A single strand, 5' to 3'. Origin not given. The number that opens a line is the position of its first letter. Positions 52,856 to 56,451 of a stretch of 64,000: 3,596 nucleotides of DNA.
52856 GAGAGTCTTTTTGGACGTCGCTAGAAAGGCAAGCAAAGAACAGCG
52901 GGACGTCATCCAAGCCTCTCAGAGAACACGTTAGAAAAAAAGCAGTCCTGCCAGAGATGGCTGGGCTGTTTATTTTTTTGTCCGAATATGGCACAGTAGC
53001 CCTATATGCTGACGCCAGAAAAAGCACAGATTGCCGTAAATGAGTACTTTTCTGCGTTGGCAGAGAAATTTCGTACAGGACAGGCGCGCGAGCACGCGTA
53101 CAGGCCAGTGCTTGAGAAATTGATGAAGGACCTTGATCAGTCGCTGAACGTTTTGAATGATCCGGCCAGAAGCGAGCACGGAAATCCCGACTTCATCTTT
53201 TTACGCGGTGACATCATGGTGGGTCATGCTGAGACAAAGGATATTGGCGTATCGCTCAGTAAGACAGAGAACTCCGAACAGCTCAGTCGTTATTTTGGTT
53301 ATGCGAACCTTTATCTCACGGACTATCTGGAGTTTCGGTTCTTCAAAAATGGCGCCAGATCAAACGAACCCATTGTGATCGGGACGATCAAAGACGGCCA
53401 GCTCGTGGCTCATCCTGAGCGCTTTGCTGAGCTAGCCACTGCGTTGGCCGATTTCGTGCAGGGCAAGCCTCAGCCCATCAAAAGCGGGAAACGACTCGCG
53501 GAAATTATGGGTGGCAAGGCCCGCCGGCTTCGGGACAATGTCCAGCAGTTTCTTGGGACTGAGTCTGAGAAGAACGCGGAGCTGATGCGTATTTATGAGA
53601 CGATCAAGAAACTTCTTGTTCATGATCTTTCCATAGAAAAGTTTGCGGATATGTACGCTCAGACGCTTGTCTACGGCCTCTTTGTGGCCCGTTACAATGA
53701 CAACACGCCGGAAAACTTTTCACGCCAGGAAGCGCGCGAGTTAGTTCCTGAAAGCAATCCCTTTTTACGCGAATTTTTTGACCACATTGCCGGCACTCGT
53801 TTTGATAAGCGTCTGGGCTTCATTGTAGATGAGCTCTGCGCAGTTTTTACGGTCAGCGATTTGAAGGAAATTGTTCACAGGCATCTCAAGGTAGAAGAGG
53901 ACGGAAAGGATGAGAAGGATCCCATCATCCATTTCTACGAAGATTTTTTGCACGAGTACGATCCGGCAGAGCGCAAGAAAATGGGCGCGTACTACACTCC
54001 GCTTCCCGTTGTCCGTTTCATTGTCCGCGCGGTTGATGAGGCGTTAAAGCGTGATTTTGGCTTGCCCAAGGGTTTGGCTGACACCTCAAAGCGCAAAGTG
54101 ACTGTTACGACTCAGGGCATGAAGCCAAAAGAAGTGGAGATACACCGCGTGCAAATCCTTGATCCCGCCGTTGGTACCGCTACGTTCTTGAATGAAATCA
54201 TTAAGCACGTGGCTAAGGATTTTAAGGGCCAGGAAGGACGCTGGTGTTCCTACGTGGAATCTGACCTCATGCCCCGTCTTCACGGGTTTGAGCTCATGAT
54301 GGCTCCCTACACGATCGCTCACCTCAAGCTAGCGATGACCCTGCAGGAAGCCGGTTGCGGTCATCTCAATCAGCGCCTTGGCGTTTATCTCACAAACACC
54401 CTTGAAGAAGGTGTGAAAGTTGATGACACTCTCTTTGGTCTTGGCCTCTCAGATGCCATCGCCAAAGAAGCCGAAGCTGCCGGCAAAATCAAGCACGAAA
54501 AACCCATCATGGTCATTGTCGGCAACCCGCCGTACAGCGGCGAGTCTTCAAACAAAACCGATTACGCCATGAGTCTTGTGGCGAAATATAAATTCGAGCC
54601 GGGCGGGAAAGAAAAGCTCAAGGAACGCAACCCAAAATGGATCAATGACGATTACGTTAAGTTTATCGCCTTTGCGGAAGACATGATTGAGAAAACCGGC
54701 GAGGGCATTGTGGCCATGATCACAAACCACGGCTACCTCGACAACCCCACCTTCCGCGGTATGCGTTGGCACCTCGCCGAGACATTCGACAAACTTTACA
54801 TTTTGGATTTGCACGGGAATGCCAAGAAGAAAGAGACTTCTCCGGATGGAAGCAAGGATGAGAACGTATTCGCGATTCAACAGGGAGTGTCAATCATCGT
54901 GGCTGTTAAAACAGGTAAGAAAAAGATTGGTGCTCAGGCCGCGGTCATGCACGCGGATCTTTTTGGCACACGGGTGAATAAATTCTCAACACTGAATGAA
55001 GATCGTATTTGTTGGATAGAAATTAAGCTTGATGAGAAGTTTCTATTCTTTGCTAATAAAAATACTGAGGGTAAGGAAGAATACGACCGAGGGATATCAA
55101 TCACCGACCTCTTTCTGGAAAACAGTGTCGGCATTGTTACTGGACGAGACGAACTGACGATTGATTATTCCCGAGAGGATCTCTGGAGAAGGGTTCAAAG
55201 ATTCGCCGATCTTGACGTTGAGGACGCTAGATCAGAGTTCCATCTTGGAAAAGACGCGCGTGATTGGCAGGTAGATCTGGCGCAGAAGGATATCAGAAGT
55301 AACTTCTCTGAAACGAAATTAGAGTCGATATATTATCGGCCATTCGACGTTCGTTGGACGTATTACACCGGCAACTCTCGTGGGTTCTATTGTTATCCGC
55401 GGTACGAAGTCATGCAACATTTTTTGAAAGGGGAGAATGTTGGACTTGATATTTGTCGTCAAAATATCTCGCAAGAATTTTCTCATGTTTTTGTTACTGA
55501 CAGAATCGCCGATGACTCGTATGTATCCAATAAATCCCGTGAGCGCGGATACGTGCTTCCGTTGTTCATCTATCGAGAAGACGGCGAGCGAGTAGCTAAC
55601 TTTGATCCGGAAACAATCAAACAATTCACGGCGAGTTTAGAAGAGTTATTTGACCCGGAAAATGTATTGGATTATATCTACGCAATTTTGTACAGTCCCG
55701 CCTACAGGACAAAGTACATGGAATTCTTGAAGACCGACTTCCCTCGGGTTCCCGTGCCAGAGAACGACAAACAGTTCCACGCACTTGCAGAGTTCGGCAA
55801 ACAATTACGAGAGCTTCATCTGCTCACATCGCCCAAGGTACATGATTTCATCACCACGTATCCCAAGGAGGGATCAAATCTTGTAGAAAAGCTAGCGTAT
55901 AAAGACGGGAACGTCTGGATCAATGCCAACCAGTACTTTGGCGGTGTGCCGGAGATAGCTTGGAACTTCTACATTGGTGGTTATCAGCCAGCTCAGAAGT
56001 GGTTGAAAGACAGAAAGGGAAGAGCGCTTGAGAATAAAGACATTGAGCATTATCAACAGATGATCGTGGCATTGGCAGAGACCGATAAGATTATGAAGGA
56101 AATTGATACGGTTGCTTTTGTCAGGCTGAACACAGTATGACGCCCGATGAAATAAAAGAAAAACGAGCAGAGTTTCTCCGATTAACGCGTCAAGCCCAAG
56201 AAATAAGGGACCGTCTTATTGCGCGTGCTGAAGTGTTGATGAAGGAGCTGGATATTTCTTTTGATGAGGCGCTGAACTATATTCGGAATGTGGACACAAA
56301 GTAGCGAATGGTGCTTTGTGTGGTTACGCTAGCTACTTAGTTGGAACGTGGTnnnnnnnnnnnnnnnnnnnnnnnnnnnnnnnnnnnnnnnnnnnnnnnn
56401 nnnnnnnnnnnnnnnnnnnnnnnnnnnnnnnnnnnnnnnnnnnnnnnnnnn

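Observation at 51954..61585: Defence island downstream of pheT: HEPN-like pair, MmeI/PglX-like fused enzyme, PD-(D/E)xK nuclease, SNF2 helicase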

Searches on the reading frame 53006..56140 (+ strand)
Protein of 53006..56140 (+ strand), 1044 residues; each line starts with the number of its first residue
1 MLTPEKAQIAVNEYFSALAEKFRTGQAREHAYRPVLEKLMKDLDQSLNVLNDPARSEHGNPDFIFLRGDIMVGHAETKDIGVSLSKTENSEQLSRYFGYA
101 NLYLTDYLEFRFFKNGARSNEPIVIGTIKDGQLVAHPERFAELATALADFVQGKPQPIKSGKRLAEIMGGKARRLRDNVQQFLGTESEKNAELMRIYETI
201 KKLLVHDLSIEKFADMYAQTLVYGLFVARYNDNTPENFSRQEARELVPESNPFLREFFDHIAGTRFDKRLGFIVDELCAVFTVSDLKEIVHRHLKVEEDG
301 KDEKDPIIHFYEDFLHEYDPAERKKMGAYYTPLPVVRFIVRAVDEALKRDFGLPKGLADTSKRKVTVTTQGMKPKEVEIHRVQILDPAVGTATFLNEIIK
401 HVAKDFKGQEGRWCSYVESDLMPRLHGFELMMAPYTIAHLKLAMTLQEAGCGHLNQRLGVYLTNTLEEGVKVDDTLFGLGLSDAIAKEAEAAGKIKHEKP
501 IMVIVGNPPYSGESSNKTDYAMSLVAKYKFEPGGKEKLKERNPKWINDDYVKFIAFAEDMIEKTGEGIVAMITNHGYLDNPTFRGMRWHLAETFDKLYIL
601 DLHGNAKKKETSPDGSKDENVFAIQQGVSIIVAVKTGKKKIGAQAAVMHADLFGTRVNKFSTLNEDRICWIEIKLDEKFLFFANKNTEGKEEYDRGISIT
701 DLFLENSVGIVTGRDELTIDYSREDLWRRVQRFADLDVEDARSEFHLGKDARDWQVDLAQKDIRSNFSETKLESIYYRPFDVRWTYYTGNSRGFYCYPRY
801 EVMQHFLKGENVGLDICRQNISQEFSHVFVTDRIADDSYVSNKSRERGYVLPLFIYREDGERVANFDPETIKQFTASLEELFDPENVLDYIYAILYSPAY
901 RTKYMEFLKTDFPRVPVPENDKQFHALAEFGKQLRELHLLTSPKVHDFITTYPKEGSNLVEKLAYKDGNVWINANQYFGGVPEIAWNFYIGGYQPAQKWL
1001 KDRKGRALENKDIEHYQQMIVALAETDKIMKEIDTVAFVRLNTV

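Call 4: search_protein_families(library=pfam, proteins=[window:53006-56140:+], max_evalue=0.01)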
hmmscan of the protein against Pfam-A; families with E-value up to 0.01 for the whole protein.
window:53006-56140:+ (1044 aa): 4 families
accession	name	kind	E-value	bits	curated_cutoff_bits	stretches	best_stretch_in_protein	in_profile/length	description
PF18135.7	Type_ISP_C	-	4e-90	302.8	25.9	1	701-1032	1-342/342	Type ISP C-terminal specificity domain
PF02384.22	N6_Mtase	-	9.4e-12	45.3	20.4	1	304-578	3-188/311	N-6 DNA Methylase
PF07669.17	Eco57I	-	2e-06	28.5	25.3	1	489-602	62-165/171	Eco57I restriction-modification methylase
PF20473.4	MmeI_Mtase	-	0.001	18.7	27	1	377-520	16-155/259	MmeI, DNA-methyltransferase domain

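Call 5: search_protein_families(library=padloc, proteins=[window:53006-56140:+], max_evalue=0.01)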
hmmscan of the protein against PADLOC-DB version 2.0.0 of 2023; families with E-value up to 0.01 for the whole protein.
window:53006-56140:+ (1044 aa): 15 families
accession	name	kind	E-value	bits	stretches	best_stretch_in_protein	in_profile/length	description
PDLC03610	REase_MTase_IIG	-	1.4e-302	1004.8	2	537-1036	553-1075/1096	Type IIG restriction enzyme-methyltransferase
PDLC03631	REase_MTase_IIG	-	9.7e-104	346.2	1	19-1004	16-987/1086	Type IIG restriction enzyme-methyltransferase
PDLC03051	REase_MTase_I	-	9.1e-49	163.6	1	294-1001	832-1536/1591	Type I restriction enzyme-methyltransferase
PDLC03597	REase_MTase_IIG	-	2.9e-47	159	1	304-940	858-1506/1646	Type IIG restriction enzyme-methyltransferase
PDLC03621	REase_MTase_IIG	-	1.9e-35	120.2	1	309-1016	286-973/1024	Type IIG restriction enzyme-methyltransferase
PDLC04134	mad2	-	5.4e-10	36.7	1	70-637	53-447/492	mads_2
PDLC03021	MTase_I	-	1.3e-09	35.5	2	284-347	123-184/491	Type I methyltransferase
PDLC03025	MTase_I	-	6.6e-08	29.7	1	296-348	133-183/569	Type I methyltransferase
PDLC03313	MTase_II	-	1.9e-06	24.7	1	378-605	46-235/563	Type II methyltransferase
PDLC03627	REase_MTase_IIG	-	4.6e-06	22.6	1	318-396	341-422/1136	Type IIG restriction enzyme-methyltransferase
PDLC03026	MTase_I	-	0.00011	19.5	0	285-344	102-160/487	Type I methyltransferase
PDLC03629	REase_MTase_IIG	-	0.00012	18.1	1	321-407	376-461/1182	Type IIG restriction enzyme-methyltransferase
PDLC03338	MTase_II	-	0.00015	18.6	0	377-453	151-226/604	Type II methyltransferase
PDLC03035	MTase_I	-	0.0023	14.5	1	286-343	135-191/653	Type I methyltransferase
PDLC03226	MTase_II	-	0.0063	13.2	0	548-604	163-216/579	Type II methyltransferase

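Call 6: search_protein_families(library=ncbifam, proteins=[window:53006-56140:+], max_evalue=0.01)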
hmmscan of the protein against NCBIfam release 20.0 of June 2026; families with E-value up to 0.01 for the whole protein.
window:53006-56140:+ (1044 aa): 1 family
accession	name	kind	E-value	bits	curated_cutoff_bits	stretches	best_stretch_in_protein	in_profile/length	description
NF047738.1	antiphage_MADS2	equivalog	7e-05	21.3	720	1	364-597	319-539/654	methylation-associated defense system DNA methyltransferase MAD2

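Call 50: search_protein_families(library=phrogs, proteins=[window:53006-56140:+], max_evalue=0.001)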
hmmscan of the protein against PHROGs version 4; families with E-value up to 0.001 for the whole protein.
window:53006-56140:+ (1044 aa): 2 families
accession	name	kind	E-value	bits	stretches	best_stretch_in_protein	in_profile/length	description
phrog_2713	-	unknown function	8.7e-09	35.9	0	299-345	162-210/520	-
phrog_4840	-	unknown function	1.4e-05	25.5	1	845-941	46-151/279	-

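Call 86: search_solved_structures(query=window:53006-56137:+, max_evalue=0.001)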
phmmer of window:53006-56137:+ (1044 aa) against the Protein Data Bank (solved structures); distinct sequences matched with E-value up to 0.001: 3.
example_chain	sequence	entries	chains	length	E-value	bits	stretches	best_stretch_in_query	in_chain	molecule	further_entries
7lo5_A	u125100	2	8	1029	1.7e-47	165.1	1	307-940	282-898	Site-specific DNA-methyltransferase (adenine-specific)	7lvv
4xqk_A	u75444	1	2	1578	3.8e-36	127.5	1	286-1002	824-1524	LlaBIII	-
5ffj_A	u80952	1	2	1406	5.6e-33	117.1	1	286-1003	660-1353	Endonuclease and methylase LlaGI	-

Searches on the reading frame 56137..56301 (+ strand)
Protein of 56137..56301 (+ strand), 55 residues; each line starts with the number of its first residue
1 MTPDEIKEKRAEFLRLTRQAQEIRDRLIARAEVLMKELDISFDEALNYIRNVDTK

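Call 50: search_protein_families(library=phrogs, proteins=[window:56137-56301:+], max_evalue=0.001)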
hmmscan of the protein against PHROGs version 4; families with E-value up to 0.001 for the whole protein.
window:56137-56301:+ (55 aa): 0 families
